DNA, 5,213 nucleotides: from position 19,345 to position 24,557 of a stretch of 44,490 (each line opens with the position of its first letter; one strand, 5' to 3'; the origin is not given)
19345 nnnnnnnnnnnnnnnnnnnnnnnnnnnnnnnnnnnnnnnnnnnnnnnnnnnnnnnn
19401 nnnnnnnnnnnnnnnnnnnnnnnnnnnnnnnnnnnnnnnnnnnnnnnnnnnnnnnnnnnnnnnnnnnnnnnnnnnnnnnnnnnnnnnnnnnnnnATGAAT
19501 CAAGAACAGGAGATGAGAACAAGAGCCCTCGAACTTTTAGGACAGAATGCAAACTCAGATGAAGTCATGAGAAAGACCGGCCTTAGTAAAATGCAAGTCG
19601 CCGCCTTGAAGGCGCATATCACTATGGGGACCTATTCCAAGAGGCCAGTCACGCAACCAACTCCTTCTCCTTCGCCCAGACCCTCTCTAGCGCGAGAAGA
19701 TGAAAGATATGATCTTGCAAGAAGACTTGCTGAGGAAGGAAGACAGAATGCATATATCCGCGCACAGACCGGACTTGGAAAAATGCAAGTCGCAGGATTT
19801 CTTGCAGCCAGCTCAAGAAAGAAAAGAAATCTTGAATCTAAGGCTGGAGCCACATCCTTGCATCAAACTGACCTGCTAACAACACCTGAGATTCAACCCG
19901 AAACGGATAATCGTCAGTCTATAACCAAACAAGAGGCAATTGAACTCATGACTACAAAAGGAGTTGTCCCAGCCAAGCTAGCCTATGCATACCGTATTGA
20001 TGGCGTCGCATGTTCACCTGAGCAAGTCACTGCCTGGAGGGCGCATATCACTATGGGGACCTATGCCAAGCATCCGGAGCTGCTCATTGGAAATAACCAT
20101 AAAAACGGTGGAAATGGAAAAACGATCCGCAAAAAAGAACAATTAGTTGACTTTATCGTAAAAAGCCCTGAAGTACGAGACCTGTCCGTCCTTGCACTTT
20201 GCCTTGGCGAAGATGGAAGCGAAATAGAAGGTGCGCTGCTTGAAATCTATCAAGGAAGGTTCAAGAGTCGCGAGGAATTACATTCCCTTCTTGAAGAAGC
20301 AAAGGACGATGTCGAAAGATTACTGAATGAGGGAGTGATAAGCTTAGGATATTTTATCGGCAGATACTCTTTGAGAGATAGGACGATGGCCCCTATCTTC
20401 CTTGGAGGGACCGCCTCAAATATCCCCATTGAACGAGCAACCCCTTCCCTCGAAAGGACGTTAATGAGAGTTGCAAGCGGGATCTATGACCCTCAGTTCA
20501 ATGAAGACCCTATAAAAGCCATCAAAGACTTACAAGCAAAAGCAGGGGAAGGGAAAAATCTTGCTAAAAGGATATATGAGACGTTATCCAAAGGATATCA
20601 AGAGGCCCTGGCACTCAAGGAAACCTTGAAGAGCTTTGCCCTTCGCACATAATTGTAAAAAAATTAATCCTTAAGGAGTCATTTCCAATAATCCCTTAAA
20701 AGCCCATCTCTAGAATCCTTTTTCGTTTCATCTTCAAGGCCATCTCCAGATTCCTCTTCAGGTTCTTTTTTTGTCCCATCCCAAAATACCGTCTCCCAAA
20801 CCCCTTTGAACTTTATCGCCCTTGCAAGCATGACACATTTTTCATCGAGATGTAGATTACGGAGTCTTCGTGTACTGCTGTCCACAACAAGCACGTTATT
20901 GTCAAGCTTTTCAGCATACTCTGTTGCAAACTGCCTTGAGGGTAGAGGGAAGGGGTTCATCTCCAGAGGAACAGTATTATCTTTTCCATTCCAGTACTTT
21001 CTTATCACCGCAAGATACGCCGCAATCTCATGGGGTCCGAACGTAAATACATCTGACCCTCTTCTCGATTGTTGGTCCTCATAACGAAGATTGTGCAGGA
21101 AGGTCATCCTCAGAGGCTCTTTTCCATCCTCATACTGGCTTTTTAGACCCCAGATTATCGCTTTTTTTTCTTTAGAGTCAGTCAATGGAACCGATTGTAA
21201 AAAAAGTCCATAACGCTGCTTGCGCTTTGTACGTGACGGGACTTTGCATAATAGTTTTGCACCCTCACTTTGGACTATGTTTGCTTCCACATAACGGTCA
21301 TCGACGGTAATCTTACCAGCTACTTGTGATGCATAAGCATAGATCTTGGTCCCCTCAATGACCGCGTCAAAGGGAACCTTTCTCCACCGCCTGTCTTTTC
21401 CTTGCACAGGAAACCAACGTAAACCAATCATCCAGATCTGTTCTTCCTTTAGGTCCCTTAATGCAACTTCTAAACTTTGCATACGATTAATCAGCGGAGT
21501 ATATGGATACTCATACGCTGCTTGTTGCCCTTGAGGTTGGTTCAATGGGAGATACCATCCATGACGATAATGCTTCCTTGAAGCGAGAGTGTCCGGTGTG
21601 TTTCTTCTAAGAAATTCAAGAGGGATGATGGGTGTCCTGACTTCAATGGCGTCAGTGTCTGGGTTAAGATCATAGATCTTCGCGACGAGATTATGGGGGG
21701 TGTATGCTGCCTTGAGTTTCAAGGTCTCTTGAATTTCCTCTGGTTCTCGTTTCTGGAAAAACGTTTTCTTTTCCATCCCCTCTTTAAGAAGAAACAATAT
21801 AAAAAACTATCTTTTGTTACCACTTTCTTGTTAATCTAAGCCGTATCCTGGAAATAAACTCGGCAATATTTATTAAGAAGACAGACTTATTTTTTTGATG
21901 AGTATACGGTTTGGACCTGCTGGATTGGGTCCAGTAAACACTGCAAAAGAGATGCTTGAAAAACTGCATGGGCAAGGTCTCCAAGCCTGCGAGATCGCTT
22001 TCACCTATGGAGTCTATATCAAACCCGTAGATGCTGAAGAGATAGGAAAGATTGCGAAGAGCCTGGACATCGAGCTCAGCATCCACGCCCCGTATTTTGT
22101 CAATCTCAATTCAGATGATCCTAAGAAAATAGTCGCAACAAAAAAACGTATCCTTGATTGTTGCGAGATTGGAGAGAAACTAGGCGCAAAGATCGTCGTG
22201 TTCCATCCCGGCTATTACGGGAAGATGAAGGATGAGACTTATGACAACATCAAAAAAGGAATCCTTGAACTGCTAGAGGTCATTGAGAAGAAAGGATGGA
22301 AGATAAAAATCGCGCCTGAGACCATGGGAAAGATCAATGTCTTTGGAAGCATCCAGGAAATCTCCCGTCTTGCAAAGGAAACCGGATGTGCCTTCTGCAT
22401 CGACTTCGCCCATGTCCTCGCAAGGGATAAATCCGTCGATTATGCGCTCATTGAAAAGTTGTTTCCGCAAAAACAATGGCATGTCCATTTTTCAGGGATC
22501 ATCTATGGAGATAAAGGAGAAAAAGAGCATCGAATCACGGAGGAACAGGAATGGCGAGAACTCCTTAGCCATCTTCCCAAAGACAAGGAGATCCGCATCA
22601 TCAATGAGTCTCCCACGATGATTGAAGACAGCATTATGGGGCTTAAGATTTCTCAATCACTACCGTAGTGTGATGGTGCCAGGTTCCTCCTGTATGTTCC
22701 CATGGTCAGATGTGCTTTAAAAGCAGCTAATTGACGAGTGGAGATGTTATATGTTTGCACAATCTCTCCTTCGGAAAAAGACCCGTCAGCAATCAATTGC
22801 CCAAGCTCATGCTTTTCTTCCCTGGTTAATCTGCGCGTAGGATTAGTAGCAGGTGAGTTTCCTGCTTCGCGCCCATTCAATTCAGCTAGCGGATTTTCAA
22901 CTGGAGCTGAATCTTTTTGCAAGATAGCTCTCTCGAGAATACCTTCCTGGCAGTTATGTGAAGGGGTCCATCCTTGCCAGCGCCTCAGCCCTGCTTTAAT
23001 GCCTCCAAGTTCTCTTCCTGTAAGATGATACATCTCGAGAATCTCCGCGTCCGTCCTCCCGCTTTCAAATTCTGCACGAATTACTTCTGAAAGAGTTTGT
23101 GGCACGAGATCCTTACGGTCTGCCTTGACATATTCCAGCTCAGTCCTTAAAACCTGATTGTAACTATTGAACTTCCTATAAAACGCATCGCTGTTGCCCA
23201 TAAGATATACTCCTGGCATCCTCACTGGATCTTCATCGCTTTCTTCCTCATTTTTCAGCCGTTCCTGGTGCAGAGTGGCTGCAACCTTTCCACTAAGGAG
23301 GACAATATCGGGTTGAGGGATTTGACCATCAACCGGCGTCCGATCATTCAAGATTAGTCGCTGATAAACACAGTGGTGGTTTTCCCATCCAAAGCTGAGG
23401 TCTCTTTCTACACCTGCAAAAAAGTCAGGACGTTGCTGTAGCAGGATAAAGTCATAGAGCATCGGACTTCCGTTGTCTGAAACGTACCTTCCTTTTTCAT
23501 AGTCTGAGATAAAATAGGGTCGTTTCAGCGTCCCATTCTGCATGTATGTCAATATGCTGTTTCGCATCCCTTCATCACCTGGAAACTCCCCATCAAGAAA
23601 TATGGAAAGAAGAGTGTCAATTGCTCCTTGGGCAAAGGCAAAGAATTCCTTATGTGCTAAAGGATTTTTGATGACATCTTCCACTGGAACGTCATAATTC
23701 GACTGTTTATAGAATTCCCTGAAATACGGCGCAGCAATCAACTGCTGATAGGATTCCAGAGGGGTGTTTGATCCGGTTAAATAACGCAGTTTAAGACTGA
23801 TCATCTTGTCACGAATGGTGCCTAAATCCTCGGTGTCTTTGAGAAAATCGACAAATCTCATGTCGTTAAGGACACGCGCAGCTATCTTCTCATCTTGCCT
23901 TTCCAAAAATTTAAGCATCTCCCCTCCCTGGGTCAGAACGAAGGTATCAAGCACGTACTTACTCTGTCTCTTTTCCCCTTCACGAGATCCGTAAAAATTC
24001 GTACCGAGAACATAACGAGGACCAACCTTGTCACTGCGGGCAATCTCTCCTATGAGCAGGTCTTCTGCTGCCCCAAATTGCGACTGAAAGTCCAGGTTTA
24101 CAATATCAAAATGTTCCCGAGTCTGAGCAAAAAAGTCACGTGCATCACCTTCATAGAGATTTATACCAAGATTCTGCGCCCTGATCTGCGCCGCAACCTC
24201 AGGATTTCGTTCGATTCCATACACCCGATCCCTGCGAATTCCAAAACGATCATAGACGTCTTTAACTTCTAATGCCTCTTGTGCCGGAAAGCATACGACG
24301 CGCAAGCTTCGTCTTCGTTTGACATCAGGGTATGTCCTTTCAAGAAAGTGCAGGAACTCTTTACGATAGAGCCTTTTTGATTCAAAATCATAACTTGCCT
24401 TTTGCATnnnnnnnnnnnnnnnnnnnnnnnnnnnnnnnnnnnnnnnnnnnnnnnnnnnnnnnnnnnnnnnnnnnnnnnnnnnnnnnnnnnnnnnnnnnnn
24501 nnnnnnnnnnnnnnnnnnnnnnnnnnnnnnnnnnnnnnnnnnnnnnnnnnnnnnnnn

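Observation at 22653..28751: Four tandem paralogues with a methyltransferase-like Rossmann N-domain, a conserved distal '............' strand and a C-terminal HTH-like module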

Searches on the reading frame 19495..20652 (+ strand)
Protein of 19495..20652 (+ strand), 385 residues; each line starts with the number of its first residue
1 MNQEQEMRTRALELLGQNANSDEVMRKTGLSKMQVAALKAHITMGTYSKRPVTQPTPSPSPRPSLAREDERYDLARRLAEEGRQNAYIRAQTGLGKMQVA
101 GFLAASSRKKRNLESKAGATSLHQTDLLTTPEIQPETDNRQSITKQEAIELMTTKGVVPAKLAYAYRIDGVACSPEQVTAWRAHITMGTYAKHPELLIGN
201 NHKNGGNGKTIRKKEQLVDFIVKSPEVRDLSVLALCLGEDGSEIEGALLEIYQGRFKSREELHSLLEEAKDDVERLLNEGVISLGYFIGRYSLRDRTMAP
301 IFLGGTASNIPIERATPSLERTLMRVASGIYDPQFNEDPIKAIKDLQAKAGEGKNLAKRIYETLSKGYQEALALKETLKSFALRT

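Call 10: search_protein_families(library=pfam, proteins=[window:19495-20652:+], max_evalue=0.01)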
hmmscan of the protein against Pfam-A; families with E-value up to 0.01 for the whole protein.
window:19495-20652:+ (385 aa): 1 family
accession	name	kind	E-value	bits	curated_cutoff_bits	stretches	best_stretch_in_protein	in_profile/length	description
PF10975.14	DUF2802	-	0.0023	18.5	33.5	0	9-32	34-57/68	Protein of unknown function (DUF2802)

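Call 56: search_protein_families(library=padloc, proteins=[window:19495-20652:+], max_evalue=0.01)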
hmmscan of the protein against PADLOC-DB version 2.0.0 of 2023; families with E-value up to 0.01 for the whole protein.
window:19495-20652:+ (385 aa): 0 families

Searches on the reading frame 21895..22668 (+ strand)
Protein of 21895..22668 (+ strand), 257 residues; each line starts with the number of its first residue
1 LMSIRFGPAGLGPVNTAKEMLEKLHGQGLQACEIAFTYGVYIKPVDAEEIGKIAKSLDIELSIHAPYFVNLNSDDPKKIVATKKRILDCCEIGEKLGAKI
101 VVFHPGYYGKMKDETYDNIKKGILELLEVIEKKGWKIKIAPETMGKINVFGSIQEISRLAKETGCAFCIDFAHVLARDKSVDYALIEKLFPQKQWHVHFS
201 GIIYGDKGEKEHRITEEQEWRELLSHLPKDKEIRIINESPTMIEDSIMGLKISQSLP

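Call 10: search_protein_families(library=pfam, proteins=[window:21895-22668:+], max_evalue=0.01)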
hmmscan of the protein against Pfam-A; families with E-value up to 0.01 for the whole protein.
window:21895-22668:+ (257 aa): 2 families
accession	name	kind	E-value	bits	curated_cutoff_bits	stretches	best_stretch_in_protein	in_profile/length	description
PF01261.30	AP_endonuc_2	-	1.5e-25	90.7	31.1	1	25-231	5-220/249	Xylose isomerase-like TIM barrel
PF03851.20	UvdE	-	7.5e-05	22.5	24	1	47-132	88-178/275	UV-endonuclease UvdE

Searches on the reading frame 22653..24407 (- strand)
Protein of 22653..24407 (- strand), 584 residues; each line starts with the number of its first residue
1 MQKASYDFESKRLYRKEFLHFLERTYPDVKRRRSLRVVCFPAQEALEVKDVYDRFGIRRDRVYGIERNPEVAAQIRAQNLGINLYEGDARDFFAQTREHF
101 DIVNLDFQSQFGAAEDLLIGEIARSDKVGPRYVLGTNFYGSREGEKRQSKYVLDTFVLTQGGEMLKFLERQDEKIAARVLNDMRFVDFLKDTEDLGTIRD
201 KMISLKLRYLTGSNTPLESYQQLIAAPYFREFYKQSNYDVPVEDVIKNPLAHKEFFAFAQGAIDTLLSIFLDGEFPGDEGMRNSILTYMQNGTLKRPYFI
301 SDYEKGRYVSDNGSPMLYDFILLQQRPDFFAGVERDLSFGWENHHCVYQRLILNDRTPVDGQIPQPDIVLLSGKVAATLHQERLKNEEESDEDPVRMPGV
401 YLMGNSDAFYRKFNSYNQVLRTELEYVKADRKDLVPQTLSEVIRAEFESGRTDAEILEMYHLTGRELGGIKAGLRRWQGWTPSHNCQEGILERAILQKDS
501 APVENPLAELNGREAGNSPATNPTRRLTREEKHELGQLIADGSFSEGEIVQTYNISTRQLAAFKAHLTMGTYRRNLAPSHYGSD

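Call 7: search_protein_families(library=pfam, proteins=[window:22653-24407:-], max_evalue=1)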
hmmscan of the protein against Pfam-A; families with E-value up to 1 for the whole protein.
window:22653-24407:- (584 aa): 0 families

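Call 8: search_protein_families(library=ncbifam, proteins=[window:22653-24407:-], max_evalue=1)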
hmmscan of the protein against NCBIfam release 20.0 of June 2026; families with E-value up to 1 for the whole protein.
window:22653-24407:- (584 aa): 1 family
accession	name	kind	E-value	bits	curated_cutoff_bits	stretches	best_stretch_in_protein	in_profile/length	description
TIGR00608.1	radc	subfamily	0.21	11.3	133.85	1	90-135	109-153/218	RadC family protein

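Call 13: search_solved_structures(query=A1, max_evalue=10)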
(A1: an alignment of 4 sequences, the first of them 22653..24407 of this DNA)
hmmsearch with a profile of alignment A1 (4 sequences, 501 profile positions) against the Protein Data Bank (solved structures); distinct sequences matched with E-value up to 10: 8.
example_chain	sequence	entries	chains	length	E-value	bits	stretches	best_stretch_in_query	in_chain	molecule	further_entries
1ei6_A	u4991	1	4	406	0.46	12.4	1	361-432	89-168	PHOSPHONOACETATE HYDROLASE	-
4r7r_A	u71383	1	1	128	0.65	11.9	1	166-246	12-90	Putative lipoprotein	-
2odx_A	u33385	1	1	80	0.92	11.4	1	302-333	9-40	Cytochrome c oxidase polypeptide IV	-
6ymx_d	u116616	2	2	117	1.1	11.1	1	301-333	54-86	Cytochrome c oxidase subunit 4, mitochondrial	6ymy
9etz_d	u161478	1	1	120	1.2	11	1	301-333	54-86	Cytochrome c oxidase subunit 4, mitochondrial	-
7z10_d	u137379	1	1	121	1.2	11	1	301-333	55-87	Cytochrome c oxidase subunit 4, mitochondrial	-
6hu9_d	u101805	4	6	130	1.4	10.8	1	301-333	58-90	Cytochrome c oxidase subunit 4, mitochondrial | CYTOCHROME C OXIDASE SUBUNIT 4, MITOCHONDRIAL; SYNONYM: CYTOCHROME C OXIDASE POLYPEPTIDE I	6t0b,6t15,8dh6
6giq_d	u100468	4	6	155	1.8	10.4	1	301-333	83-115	BJ4_G0018620.mRNA.1.CDS.1 | Cytochrome c oxidase subunit 4, mitochondrial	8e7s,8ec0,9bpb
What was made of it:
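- Tried and rejected: PDB sequence search with only the four paralogues as profile: noise only (call 13).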

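Call 56: search_protein_families(library=padloc, proteins=[window:22653-24407:-], max_evalue=0.01)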
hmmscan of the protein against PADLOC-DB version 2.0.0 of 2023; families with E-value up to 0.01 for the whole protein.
window:22653-24407:- (584 aa): 0 families
